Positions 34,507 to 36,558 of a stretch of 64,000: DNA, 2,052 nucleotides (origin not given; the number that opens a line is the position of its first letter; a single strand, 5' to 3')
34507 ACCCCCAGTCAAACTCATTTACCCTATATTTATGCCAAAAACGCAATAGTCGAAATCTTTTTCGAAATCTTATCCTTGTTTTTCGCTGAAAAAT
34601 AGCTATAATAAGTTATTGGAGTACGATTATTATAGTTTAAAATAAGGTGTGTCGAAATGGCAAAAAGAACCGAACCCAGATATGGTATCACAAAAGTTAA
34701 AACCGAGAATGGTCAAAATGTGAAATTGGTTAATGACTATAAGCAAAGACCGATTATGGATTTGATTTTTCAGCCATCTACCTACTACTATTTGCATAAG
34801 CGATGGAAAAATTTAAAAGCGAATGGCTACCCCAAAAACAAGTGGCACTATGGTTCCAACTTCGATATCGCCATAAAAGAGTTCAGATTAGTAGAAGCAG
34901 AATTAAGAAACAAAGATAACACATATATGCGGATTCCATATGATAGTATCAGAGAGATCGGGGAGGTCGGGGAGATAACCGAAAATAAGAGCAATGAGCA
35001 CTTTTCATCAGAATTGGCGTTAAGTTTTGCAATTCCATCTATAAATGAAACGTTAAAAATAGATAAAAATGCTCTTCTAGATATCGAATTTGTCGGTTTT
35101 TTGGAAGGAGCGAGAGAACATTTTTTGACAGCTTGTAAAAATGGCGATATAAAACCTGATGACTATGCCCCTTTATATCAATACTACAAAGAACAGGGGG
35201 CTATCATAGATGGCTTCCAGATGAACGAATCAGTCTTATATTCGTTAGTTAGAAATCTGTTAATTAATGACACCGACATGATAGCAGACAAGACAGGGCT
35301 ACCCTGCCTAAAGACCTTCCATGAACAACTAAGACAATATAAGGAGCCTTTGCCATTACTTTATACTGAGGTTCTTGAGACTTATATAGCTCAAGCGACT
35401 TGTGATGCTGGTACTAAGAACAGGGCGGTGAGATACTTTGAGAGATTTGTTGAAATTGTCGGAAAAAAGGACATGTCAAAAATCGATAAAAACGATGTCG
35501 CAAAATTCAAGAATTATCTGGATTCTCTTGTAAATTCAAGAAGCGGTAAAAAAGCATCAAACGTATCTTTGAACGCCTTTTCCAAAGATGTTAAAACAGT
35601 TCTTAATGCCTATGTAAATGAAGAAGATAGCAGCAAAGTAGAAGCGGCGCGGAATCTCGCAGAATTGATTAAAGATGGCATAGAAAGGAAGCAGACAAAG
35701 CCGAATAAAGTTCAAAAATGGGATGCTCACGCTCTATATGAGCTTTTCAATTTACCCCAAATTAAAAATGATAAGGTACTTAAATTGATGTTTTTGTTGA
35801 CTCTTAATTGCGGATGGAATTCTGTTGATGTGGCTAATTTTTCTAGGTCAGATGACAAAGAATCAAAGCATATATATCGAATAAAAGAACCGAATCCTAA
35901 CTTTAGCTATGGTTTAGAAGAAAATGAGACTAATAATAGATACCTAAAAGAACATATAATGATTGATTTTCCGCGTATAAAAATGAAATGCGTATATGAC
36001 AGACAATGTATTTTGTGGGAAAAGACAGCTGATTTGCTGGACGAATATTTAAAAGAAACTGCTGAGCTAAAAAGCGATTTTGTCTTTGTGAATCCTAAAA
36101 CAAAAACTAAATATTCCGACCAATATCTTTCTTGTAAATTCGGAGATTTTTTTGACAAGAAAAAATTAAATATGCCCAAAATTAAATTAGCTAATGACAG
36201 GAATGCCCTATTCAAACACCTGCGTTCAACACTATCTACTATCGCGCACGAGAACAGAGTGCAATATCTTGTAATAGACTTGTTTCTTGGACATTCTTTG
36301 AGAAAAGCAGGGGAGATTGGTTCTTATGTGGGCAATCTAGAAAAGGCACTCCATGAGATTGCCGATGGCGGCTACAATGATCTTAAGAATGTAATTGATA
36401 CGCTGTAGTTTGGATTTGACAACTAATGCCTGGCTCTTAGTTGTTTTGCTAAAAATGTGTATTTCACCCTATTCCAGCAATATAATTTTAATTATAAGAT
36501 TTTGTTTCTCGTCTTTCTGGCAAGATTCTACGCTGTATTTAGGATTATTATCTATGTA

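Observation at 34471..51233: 16.7 kb integrative island in tRNA-Pro(GGG) with exact attL/attR footprint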

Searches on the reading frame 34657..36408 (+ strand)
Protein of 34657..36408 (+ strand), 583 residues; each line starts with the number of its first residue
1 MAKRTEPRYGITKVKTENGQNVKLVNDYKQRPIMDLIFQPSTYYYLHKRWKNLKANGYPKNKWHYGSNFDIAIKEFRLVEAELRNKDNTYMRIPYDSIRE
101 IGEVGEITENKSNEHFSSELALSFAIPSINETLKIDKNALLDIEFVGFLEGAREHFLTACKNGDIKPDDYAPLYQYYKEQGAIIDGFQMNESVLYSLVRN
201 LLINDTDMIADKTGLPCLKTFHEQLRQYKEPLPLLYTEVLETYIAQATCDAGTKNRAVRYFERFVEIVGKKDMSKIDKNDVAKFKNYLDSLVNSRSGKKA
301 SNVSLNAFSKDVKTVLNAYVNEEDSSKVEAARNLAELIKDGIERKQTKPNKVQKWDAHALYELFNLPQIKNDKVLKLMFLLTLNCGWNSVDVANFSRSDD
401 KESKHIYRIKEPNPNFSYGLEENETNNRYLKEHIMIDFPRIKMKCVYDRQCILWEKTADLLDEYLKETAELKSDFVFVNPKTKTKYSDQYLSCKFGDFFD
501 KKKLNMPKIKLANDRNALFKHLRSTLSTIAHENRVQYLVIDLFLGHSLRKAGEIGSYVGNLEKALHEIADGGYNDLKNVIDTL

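Call 7: search_protein_families(library=pfam, proteins=[window:34657-36408:+], max_evalue=0.01)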
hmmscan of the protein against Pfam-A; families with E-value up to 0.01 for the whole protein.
window:34657-36408:+ (583 aa): 0 families

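Call 8: search_protein_families(library=padloc, proteins=[window:34657-36408:+], max_evalue=0.01)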
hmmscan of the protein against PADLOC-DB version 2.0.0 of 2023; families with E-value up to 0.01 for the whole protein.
window:34657-36408:+ (583 aa): 0 families

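Call 10: search_protein_families(library=ncbifam, proteins=[window:34657-36408:+], max_evalue=0.1)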
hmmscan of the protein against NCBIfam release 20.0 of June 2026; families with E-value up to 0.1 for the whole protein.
window:34657-36408:+ (583 aa): 0 families

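Call 11: search_protein_families(library=phrogs, proteins=[window:34657-36408:+], max_evalue=0.1)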
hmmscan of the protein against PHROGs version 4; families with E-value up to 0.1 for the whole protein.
window:34657-36408:+ (583 aa): 3 families
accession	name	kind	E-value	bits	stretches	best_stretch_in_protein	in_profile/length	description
phrog_1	-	integration and excision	7.6e-11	43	1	238-548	168-424/611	integrase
phrog_216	-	integration and excision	5.5e-05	23.4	1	345-548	49-214/301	integrase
phrog_25259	-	unknown function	0.0075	17.4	1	68-114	10-54/71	-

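Call 17: find_encoding_contigs(protein=window:34657-36408:+, flank=10000, max_places=10)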
Protein window:34657-36408:+ (583 aa): no gene with exactly this product is on record in the collection.

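Call 18: find_homologous_proteins(query=window:34657-36408:+)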
Query window:34657-36408:+ (583 aa): 2 proteins with E <= 0.001 among 8000 candidates.
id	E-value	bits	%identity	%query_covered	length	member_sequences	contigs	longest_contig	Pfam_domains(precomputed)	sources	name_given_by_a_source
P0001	0.0e+0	1325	100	100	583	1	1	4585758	-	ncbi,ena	-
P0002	1.1e-215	736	57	100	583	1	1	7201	-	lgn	-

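Call 19: find_encoding_contigs(protein=P0002, flank=10000, max_places=10)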
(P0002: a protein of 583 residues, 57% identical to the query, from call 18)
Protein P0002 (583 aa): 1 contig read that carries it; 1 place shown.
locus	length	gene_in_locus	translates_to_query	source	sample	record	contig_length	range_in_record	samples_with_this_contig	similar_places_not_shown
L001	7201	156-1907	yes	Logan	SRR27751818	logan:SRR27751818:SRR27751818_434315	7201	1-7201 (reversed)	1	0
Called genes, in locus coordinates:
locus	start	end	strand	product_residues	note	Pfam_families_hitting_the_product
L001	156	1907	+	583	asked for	-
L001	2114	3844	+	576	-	PF12161:HsdM_N, PF07669:Eco57I (weak), PF02384:N6_Mtase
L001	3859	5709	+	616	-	PF03235:GmrSD_N, PF07510:GmrSD_C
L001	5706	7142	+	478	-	PF07693:KAP_NTPase, PF13191:AAA_16 (faint), PF24883:NPHP3_N (faint), PF13401:AAA_22 (faint)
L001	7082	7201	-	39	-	?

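Call 20: find_encoding_contigs(protein=P0001, flank=10000, max_places=10)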
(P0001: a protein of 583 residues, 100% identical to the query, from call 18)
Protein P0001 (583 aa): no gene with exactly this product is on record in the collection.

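Call 43: search_protein_representatives(alignment_id=A1)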
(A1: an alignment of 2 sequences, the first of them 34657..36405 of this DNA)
Query: 2 sequences, 584 profile positions. Proteins with E-value up to 0.001 (for the whole library): 21; up to 1e-10: 4; up to 1e-30: 1. The best 21 are listed.
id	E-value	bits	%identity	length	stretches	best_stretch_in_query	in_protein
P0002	0.0e+00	1226.9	-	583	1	1-584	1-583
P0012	1.1e-17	80.5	-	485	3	185-406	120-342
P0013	8.3e-17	77.6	-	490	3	229-403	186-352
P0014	1.6e-14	70.1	-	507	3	215-399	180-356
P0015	5.9e-10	55.0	-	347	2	202-407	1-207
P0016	1.4e-08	50.5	-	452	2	432-562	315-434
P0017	2.7e-08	49.6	-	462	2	188-397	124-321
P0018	5.7e-07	45.2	-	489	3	233-397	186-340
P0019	1.9e-06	43.5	-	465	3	442-552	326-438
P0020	3.6e-06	42.5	-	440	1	168-405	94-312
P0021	2.3e-05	39.9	-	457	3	436-529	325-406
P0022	3.8e-05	39.2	-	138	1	434-576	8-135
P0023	6.9e-05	38.3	-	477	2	190-398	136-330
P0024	8.2e-05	38.0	-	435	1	166-320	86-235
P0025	1.7e-04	37.0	-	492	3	437-548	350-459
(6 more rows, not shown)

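Call 44: search_protein_families(library=pfam, proteins=[P0012, P0013, P0014, P0015, P0016, P0017, P0018, P0019, P0020, P0021], max_evalue=0.01)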
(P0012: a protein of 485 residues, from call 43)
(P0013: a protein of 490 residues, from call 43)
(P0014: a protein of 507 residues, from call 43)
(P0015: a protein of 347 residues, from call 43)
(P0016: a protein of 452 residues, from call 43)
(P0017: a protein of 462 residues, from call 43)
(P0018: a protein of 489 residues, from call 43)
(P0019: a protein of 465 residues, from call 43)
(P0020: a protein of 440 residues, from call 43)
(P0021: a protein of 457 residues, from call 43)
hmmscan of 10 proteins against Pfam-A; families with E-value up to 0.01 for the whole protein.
P0012 (485 aa): 2 families
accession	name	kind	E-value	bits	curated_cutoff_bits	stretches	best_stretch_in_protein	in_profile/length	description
PF00589.27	Phage_integrase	-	4.6e-10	40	27.1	1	299-450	8-159/172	Phage integrase family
PF02637.23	GatB_Yqey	-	0.0017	18.7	27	1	180-292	1-117/148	GatB domain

P0013 (490 aa): 1 family
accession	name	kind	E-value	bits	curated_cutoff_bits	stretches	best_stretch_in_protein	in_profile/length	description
PF00589.27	Phage_integrase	-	2.3e-12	47.5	27.1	1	312-455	8-156/172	Phage integrase family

P0014 (507 aa): 2 families
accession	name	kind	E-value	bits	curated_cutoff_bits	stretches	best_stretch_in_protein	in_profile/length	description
PF00589.27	Phage_integrase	-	1.2e-13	51.7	27.1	1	314-468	2-157/172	Phage integrase family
PF06304.16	DUF1048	-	0.0071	17.2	29.6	0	191-264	19-95/102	Protein of unknown function (DUF1048)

P0015 (347 aa): 1 family
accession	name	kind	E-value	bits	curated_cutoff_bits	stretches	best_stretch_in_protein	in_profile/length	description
PF00589.27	Phage_integrase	-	1.2e-13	51.6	27.1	1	165-326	13-170/172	Phage integrase family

P0016 (452 aa): 2 families
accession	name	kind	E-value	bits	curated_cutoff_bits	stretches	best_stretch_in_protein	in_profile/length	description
PF00589.27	Phage_integrase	-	7.3e-11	42.6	27.1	1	271-422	4-158/172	Phage integrase family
PF10044.14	LIN52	-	0.0035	18.5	22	0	339-376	13-47/93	Retinal tissue protein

P0017 (462 aa): 1 family
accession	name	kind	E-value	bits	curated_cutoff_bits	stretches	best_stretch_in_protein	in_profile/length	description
PF00589.27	Phage_integrase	-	6.5e-11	42.7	27.1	1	286-444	6-168/172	Phage integrase family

P0018 (489 aa): 1 family
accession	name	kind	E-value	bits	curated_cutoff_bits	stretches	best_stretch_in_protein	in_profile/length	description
PF00589.27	Phage_integrase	-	3.9e-11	43.5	27.1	1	316-454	21-158/172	Phage integrase family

P0019 (465 aa): 4 families
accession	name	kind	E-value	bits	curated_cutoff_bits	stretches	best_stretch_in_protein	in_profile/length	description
PF00589.27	Phage_integrase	-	1.3e-13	51.6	27.1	1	286-444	20-167/172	Phage integrase family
PF13102.12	Phage_int_SAM_5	-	0.00027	21.7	22.3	1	164-225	18-81/98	Phage integrase SAM-like domain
PF13495.12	Phage_int_SAM_4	-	0.0025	18.6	27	0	176-225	27-77/85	Phage integrase, N-terminal SAM-like domain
PF02899.23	Phage_int_SAM_1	-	0.0084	16.8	22.3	0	183-225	36-78/83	Phage integrase, N-terminal SAM-like domain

P0020 (440 aa): 2 families
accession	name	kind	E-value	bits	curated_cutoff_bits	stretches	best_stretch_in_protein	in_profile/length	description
PF00589.27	Phage_integrase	-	6.6e-12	46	27.1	1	267-415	3-166/172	Phage integrase family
PF13102.12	Phage_int_SAM_5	-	0.0023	18.7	22.3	1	168-237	17-86/98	Phage integrase SAM-like domain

P0021 (457 aa): 1 family
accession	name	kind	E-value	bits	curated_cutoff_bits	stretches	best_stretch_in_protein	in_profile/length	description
PF00589.27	Phage_integrase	-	1.1e-13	51.8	27.1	1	279-436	5-169/172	Phage integrase family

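Call 46: search_solved_structures(query=A3, max_evalue=1, show_alignments=2)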
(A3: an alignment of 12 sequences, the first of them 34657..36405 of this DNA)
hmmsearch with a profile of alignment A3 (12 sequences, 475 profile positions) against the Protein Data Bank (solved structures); distinct sequences matched with E-value up to 1: 9.
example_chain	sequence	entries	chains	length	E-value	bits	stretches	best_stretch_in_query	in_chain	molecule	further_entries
5hxy_A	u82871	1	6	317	7.2e-17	64.9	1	197-455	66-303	Tyrosine recombinase XerA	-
4a8e_A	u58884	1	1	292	2.3e-13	53.3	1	275-463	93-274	PROBABLE TYROSINE RECOMBINASE XERC-LIKE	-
1a0p_A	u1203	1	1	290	1.3e-05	27.7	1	280-455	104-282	SITE-SPECIFIC RECOMBINASE XERD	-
5dcf_A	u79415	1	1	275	9.1e-05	25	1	286-459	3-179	Tyrosine recombinase XerD,DNA translocase FtsK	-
6emz_A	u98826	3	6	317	0.0033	19.8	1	176-443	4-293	Int protein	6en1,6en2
6en0_A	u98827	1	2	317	0.0043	19.4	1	176-443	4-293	Int protein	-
6emy_A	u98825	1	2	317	0.0066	18.8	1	176-442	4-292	Int protein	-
3nkh_A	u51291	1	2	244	0.081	15.2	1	373-465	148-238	Integrase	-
37tt_A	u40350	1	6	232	0.88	11.8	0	133-280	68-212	Z4 c3ii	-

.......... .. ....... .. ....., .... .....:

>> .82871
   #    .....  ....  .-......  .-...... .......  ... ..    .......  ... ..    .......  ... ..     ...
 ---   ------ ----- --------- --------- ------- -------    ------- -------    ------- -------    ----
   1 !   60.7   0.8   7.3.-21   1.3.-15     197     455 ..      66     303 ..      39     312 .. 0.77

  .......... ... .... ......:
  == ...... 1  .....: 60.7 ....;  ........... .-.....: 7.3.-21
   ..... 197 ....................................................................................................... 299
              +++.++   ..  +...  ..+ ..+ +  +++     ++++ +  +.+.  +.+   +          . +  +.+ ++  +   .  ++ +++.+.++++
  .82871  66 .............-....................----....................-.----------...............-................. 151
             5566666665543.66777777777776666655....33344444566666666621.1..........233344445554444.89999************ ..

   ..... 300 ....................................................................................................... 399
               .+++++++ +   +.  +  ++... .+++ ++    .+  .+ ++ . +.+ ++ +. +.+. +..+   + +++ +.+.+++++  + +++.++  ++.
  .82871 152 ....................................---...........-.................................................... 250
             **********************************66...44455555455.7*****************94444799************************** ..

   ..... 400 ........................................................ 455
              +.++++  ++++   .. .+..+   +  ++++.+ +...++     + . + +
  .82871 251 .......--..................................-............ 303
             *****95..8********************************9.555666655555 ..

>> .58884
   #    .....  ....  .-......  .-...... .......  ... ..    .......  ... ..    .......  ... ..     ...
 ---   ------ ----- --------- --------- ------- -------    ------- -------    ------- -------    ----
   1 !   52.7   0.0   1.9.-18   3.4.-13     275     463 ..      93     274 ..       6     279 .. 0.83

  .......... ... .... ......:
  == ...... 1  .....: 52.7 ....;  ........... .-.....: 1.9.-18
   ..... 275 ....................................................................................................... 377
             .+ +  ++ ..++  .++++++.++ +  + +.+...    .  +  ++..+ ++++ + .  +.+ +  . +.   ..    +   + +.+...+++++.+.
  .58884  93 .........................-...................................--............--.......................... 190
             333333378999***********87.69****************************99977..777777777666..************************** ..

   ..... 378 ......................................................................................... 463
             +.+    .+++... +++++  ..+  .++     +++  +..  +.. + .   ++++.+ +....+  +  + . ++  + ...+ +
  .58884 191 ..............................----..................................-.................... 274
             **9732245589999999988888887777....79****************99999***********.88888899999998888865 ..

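Call 49: find_related_loci(query=A4, collection=genome_contigs, flank=10000)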
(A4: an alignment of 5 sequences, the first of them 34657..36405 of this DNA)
Query A4 (583 aa) in genome_contigs; peptide patterns used: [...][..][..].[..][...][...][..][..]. (x = any residue, [..] = any of these).
26 stretches matched a pattern, but none encodes a relative of the query by tblastn (E <= 1e-3).

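Call 76: find_homologous_proteins(query=A3, max_evalue=0.00001)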
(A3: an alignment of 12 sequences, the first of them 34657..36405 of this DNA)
Query A3 (12 sequences) (583 aa, profile of the alignment): 2 proteins with E <= 0.00001 among 8000 candidates.
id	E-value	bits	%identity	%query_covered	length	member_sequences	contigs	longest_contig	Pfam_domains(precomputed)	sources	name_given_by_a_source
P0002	4.1e-154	532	57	100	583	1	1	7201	-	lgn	-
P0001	1.5e-153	530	100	100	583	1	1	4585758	-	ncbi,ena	-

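Call 87: predict_structure(alignment_id=A1)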
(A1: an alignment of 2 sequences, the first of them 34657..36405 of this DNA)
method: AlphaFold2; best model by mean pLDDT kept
length: 583 residues; sequences in the alignment: 2
mean_pLDDT: 32.6   pTM: 0.22
mean pLDDT of the five models: 32.6, 32.0, 31.1, 30.4, 30.1
residues with pLDDT >= 90: 0; 70-90: 0; 50-70: 0; < 50: 583
segments of 3 or more residues with pLDDT < 50: 1-583
pLDDT, mean of each block of 10 residues (from residue 1): 31 33 35 31 33 37 33 36 35 27 28 27 26 30 32 37 38 41 33 37 37 34 38 31 32 32 31 32 32 29 31 39 39 41 31 33 38 41 33 25 27 33 37 29 27 35 34 27 27 27 27 31 33 30 31 29 34 32 32
secondary structure, 60 per line:
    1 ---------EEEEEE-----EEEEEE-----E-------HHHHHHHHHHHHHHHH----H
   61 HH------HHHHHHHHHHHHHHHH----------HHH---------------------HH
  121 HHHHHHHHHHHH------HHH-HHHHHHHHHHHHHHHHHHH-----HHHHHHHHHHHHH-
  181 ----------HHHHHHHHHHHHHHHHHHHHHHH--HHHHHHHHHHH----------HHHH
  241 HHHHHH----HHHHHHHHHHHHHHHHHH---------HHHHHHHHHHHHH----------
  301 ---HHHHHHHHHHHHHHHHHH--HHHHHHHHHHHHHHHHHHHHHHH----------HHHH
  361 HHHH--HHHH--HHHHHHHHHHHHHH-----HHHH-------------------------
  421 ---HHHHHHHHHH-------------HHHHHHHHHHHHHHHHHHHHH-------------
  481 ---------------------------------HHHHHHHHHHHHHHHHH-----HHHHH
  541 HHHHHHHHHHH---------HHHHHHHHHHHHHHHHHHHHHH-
elements in order: E10-15 E21-26 H40-55 H69-84 H119-132 H143-161 H167-179 H191-213 H216-226 H237-246 H251-268 H278-290 H304-321 H324-346 H357-364 H367-370 H373-386 H392-395 H424-433 H447-467 H514-530 H536-551 H561-582

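Call 91: find_related_loci(query=A4, collection=viral_contigs, flank=10000)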
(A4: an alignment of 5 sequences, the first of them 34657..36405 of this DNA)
Query A4 (583 aa) in viral_contigs; peptide patterns used: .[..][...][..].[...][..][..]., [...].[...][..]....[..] (x = any residue, [..] = any of these).
158 stretches matched a pattern, but none encodes a relative of the query by tblastn (E <= 1e-3).
